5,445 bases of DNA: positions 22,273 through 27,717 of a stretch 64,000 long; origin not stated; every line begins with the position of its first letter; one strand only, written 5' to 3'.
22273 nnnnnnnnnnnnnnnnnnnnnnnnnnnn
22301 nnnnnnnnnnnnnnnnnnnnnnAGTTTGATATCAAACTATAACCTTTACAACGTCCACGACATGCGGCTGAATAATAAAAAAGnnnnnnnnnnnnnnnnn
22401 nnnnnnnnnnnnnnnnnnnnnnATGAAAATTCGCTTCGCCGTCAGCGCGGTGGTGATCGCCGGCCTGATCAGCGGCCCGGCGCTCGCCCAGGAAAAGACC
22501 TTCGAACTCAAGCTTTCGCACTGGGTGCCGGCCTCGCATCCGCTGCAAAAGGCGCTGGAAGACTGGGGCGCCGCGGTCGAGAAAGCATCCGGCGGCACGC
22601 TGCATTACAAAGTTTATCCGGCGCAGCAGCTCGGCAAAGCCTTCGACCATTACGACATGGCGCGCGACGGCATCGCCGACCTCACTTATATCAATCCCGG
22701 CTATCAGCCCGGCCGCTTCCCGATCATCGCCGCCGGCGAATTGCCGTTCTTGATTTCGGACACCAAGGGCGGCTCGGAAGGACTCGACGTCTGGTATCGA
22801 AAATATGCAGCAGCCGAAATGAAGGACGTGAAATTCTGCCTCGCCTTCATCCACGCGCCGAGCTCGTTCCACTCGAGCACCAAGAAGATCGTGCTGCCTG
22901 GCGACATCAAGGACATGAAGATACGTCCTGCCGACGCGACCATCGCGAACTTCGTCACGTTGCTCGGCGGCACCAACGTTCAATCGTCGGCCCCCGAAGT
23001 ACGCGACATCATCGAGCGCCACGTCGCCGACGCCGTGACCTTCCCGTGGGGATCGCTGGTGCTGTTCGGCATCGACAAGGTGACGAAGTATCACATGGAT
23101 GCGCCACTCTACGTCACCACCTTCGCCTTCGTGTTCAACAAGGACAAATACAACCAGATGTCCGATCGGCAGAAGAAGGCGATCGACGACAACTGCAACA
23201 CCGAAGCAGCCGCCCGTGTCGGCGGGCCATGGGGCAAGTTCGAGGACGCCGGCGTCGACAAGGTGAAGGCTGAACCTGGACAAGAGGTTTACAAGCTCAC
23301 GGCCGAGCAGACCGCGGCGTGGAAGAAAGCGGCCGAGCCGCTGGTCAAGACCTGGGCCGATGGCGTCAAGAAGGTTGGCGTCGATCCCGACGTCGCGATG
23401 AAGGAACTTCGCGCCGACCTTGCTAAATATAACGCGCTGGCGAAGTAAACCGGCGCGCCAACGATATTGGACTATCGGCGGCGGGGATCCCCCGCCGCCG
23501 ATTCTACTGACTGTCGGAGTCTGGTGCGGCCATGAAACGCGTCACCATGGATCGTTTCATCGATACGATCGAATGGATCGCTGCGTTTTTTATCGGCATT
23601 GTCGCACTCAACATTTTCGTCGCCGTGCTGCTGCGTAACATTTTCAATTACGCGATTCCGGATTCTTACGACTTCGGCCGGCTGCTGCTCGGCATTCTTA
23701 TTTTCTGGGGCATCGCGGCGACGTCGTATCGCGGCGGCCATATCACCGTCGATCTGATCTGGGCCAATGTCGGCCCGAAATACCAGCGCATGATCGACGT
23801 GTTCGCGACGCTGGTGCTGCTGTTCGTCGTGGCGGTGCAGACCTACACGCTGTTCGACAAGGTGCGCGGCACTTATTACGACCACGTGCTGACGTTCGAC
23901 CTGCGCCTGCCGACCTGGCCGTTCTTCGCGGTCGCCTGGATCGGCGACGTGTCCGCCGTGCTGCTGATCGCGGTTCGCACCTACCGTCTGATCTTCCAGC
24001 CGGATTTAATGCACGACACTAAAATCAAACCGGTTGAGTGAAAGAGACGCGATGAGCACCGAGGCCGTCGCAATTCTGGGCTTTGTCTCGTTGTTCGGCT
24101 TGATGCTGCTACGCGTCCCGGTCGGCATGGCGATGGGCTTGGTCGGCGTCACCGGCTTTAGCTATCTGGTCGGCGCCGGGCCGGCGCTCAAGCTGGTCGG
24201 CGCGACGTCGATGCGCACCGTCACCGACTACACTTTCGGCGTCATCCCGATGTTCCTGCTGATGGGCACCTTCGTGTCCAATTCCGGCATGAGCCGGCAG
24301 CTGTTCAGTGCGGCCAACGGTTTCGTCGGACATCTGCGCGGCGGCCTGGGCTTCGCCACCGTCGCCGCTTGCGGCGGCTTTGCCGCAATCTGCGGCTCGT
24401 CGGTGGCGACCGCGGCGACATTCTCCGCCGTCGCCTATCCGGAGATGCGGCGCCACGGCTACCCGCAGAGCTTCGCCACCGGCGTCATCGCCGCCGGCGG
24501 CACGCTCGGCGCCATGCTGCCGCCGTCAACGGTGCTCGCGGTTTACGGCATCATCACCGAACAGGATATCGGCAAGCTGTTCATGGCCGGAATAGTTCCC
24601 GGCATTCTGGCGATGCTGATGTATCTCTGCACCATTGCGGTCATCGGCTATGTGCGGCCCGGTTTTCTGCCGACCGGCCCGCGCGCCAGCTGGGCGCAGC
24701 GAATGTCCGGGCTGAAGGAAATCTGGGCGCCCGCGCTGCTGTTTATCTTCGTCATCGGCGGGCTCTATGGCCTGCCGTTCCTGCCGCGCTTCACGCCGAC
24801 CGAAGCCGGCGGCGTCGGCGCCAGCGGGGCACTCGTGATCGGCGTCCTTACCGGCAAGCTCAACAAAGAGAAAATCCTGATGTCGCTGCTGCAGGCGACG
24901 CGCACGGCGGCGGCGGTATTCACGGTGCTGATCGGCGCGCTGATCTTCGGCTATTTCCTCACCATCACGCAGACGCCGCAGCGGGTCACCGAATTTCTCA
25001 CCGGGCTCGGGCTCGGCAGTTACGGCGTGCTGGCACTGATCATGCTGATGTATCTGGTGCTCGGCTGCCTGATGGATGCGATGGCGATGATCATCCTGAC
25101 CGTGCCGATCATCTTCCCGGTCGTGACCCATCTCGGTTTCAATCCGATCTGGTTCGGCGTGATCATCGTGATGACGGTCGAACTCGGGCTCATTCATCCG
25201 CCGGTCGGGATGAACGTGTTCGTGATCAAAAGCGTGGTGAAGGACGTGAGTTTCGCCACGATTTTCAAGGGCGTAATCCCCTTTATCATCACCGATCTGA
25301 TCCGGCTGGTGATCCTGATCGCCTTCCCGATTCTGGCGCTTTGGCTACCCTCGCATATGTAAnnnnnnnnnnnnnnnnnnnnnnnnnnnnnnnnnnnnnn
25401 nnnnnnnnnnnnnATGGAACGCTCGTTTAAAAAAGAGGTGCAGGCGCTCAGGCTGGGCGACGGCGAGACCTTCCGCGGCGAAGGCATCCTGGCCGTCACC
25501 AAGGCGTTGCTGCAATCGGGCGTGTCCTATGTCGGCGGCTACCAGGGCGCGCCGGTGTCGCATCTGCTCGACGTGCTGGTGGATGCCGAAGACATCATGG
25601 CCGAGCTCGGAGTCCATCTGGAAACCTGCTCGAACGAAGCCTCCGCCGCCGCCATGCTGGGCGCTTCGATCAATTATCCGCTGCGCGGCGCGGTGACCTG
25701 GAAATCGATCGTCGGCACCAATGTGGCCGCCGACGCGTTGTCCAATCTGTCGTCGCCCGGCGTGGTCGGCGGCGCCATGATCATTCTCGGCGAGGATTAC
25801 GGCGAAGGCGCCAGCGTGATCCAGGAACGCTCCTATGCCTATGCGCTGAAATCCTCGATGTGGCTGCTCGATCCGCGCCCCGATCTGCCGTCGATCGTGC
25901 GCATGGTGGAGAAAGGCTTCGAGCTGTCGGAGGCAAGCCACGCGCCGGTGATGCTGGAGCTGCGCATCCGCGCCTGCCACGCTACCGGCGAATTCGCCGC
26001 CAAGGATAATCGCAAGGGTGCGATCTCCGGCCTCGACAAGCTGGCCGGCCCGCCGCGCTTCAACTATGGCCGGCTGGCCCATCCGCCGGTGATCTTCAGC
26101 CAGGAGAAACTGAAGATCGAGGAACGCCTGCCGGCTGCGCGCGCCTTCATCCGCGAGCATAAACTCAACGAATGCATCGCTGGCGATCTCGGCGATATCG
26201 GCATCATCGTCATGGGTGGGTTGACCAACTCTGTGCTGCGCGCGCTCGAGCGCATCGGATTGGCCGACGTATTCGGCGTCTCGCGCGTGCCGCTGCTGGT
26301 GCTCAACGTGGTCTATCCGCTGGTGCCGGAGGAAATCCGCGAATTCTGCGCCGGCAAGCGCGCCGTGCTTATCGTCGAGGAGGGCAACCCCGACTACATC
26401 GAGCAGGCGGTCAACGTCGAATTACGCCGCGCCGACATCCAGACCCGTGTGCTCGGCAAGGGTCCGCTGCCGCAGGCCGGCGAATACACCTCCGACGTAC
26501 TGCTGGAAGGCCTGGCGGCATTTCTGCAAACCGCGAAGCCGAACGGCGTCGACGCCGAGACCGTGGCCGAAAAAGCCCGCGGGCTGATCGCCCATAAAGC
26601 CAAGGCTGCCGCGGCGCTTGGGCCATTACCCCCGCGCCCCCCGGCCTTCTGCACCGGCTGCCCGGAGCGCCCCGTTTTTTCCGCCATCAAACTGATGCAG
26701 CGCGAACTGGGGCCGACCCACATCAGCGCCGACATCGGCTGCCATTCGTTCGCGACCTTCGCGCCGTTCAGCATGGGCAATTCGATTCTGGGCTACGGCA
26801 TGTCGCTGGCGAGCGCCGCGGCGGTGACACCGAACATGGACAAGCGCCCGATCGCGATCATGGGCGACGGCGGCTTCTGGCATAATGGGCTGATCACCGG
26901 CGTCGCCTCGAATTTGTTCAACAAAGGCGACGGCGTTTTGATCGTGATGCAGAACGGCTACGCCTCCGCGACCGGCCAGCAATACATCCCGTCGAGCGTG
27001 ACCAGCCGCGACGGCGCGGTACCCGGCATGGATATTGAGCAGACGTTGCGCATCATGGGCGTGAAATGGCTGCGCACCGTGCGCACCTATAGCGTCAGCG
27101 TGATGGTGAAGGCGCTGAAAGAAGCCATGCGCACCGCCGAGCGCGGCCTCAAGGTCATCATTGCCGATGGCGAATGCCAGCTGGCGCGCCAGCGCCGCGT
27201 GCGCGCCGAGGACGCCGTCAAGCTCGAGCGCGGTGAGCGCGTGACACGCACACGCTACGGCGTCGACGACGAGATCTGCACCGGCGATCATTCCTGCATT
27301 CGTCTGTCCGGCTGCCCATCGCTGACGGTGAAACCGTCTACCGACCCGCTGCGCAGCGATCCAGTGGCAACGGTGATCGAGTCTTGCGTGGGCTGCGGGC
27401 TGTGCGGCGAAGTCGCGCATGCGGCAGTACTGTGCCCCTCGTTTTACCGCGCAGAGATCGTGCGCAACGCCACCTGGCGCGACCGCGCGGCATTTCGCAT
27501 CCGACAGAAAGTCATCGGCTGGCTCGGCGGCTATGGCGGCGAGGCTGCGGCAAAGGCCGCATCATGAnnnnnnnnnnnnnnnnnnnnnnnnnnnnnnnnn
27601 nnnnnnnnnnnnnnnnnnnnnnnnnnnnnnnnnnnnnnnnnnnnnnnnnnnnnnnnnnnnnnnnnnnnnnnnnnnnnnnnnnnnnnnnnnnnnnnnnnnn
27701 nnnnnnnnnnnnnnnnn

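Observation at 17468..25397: Three copies of a 20-bp palindrome define a MarR regulon joining hydroxycinnamate activation, TRAP uptake and IorAB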

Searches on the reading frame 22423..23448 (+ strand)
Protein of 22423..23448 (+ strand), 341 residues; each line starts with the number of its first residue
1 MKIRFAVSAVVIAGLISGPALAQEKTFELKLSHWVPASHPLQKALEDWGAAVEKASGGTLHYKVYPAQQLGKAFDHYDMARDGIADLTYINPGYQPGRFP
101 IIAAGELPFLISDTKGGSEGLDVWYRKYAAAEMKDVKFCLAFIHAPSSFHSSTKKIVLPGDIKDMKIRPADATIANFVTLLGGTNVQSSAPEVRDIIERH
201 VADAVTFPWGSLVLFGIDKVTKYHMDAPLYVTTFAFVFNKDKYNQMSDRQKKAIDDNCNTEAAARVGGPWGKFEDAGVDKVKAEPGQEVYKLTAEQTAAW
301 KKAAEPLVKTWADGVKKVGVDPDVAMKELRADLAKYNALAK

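Call 7: search_protein_families(library=pfam, proteins=[window:22423-23448:+])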
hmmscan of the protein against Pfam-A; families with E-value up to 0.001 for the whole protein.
window:22423-23448:+ (341 aa): 1 family
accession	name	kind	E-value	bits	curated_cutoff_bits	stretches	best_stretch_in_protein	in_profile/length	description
PF03480.18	DctP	-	1.6e-35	123.2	23.4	1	32-310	2-281/286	Bacterial extracellular solute-binding protein, family 7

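Call 49: search_protein_families(library=ncbifam, proteins=[window:22423-23448:+], max_evalue=0.00001)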
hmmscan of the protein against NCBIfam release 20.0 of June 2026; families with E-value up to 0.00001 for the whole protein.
window:22423-23448:+ (341 aa): 2 families
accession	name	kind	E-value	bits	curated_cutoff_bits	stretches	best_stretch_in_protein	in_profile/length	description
NF037995.1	TRAP_S1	subfamily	2.9e-23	82.5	50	1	30-300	1-271/271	TRAP transporter substrate-binding protein DctP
TIGR00787.1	dctP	subfamily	9.1e-17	61.3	175.05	1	32-259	2-232/257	DctP family TRAP transporter solute-binding subunit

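Call 53: search_solved_structures(query=window:22423-23448:+, max_evalue=1e-10)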
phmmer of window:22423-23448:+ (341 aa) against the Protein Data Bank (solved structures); distinct sequences matched with E-value up to 1e-10: 14.
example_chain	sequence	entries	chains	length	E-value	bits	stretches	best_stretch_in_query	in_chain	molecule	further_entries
7nqg_AAA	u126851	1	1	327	2.5e-119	401.8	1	20-338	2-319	TrapT family, dctP subunit, C4-dicarboxylate periplasmic binding protein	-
5i5p_A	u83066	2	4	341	6.9e-46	160.3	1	39-337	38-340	TRAP TRANSPORTER SOLUTE BINDING PROTEIN | TRAP solute Binding Protein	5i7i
5iga_A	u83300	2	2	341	1.7e-44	155.8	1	39-337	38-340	TRAP TRANSPORTER SOLUTE BINDING PROTEIN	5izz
7nr2_AAA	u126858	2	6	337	8e-40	140.4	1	29-337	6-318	TRAP dicarboxylate transporter, DctP subunit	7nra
5im2_A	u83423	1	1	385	1e-38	136.8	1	15-340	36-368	Twin-arginine translocation pathway signal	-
4p56_A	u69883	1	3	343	3.4e-36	128.5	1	23-335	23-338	Putative extracellular solute-binding protein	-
7nsw_AAA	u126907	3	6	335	1.3e-32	116.7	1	23-327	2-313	TRAP dicarboxylate transporter-DctP subunit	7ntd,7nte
7nrr_AAA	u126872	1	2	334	1.8e-32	116.2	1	23-327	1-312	TRAP dicarboxylate transporter-DctP subunit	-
4nap_A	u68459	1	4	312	1.5e-23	86.9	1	31-336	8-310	Extracellular solute-binding protein, family 7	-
4pgn_A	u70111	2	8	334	1.6e-23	86.9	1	29-336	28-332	Extracellular solute-binding protein, family 7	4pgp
4n6d_A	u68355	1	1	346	1.4e-20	77.1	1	15-337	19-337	TRAP dicarboxylate transporter-DctP subunit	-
4p47_A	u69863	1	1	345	6.5e-12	48.7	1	6-322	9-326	TRAP dicarboxylate transporter, DctP subunit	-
4o94_A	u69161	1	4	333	5.1e-11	45.7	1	25-328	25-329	TRAP dicarboxylate transporter DctP subunit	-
4o8m_A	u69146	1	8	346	6e-11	45.5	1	6-280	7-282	TRAP dicarboxylate transporter, DctP subunit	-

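Call 83: search_solved_structures(query=window:22423-23448:+, max_evalue=1e-100, show_alignments=1)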
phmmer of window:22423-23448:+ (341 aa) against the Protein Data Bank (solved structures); distinct sequences matched with E-value up to 1e-100: 1.
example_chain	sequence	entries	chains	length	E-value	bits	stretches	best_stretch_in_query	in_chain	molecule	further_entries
7nqg_AAA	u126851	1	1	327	2.5e-119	401.8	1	20-338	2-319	TrapT family, dctP subunit, C4-dicarboxylate periplasmic binding protein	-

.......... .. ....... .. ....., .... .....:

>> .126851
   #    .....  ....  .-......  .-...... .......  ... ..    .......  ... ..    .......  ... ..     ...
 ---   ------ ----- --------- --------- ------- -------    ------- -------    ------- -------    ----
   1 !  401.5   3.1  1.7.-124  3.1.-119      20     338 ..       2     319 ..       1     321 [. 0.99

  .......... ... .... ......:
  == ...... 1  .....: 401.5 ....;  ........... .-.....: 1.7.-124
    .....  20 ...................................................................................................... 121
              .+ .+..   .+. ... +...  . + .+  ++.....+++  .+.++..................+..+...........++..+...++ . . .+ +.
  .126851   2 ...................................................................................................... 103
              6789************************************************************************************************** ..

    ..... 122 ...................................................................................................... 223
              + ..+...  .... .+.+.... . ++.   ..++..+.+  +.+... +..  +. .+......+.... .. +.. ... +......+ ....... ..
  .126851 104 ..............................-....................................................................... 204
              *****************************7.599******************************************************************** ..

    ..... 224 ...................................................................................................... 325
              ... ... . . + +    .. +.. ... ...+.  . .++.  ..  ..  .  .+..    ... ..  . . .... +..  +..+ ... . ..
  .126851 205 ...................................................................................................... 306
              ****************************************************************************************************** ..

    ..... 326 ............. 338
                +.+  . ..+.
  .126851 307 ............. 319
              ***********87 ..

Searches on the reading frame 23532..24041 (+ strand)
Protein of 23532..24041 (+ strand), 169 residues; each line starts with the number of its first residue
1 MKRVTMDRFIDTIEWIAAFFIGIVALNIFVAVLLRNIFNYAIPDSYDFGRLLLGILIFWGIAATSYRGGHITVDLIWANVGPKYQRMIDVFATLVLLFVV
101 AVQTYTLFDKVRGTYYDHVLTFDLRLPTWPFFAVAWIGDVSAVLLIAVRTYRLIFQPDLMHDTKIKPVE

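Call 7: search_protein_families(library=pfam, proteins=[window:23532-24041:+])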
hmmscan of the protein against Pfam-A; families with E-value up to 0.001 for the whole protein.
window:23532-24041:+ (169 aa): 1 family
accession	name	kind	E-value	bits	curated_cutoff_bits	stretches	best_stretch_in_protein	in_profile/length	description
PF04290.18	DctQ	-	4.1e-23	82.2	28.3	1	25-154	2-130/132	Tripartite ATP-independent periplasmic transporters, DctQ component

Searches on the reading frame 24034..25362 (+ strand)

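Call 7: search_protein_families(library=pfam, proteins=[window:24034-25362:+])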
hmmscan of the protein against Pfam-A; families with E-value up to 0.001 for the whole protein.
window:24034-25362:+ (442 aa): 1 family
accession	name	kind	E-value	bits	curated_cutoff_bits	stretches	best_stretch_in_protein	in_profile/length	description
PF06808.19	DctM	-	2.2e-119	399.4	23.8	1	17-432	1-411/413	Tripartite ATP-independent periplasmic transporter, DctM component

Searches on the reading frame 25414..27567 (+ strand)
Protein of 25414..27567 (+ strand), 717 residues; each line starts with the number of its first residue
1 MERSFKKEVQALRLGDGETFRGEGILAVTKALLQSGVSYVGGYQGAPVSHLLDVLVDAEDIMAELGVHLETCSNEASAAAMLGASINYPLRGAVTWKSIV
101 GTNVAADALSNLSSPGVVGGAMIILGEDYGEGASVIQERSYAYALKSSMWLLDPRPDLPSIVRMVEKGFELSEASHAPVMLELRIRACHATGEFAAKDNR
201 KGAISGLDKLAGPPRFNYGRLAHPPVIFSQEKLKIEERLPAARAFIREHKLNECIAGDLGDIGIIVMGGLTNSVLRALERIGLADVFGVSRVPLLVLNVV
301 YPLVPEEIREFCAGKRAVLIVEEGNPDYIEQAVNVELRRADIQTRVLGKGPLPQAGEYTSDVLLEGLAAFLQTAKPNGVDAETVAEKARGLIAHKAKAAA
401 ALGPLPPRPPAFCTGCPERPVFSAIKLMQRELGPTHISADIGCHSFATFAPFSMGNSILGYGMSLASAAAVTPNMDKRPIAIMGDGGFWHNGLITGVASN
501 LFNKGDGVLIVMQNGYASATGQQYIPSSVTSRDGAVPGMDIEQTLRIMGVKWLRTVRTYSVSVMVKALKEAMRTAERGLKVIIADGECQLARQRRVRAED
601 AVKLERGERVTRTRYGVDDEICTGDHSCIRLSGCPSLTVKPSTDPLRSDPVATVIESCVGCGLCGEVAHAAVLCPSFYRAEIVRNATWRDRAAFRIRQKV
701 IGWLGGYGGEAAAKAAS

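Call 7: search_protein_families(library=pfam, proteins=[window:25414-27567:+])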
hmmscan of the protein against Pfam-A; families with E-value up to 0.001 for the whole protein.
window:25414-27567:+ (717 aa): 1 family
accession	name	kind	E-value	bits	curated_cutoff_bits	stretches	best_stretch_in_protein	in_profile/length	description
PF02775.26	TPP_enzyme_C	-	3.7e-14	53.2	21.9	1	440-582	1-149/151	Thiamine pyrophosphate enzyme, C-terminal TPP binding domain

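Call 49: search_protein_families(library=ncbifam, proteins=[window:25414-27567:+], max_evalue=0.00001)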
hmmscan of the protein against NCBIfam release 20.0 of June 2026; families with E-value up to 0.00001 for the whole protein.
window:25414-27567:+ (717 aa): 3 families
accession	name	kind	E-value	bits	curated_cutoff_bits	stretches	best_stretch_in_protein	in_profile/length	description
TIGR03336.1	IOR_alpha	equivalog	3.2e-77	260.2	650.9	1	26-670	9-592/595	indolepyruvate ferredoxin oxidoreductase subunit alpha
NF009589.0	PRK13030.1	subfamily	6.1e-36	123.5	816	1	37-643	56-661/1170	indolepyruvate ferredoxin oxidoreductase family protein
NF009588.0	PRK13029.1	subfamily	2.2e-21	75.6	952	1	37-642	56-677/1196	indolepyruvate ferredoxin oxidoreductase family protein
